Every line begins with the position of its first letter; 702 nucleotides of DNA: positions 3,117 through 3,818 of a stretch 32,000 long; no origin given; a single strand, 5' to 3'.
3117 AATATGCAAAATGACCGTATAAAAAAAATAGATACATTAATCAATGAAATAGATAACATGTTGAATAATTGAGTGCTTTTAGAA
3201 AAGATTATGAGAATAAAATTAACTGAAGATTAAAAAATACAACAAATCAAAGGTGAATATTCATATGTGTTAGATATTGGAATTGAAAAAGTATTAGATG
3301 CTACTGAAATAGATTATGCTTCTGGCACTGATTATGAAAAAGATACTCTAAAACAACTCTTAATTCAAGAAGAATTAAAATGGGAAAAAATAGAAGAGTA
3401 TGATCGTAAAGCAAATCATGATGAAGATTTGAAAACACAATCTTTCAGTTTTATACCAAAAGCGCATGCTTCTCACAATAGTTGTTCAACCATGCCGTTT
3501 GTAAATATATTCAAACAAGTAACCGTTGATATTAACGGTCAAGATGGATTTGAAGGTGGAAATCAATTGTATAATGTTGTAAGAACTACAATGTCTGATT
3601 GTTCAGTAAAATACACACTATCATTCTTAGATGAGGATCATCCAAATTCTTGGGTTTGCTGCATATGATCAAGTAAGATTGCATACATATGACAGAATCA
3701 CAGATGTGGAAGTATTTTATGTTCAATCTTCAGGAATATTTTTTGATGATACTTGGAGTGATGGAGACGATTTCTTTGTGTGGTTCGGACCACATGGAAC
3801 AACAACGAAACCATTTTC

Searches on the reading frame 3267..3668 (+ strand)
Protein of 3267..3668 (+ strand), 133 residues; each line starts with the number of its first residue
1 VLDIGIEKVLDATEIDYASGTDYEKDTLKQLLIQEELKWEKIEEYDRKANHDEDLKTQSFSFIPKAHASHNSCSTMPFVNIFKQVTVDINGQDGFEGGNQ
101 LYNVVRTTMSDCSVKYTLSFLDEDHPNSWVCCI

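Call 45: search_protein_families(library=padloc, proteins=[window:3267-3668:+], max_evalue=0.001)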
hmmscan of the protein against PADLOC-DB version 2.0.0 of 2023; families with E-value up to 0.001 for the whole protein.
window:3267-3668:+ (133 aa): 0 families

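Call 87: search_protein_families(library=ncbifam, proteins=[window:3267-3668:+], max_evalue=0.01)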
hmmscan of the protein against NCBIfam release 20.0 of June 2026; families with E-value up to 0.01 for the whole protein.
window:3267-3668:+ (133 aa): 1 family
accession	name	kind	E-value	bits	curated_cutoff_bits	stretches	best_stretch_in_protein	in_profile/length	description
NF047489.2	adhesinLsa23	equivalog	0.0044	16.4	270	1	70-129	33-88/202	surface adhesion protein Lsa23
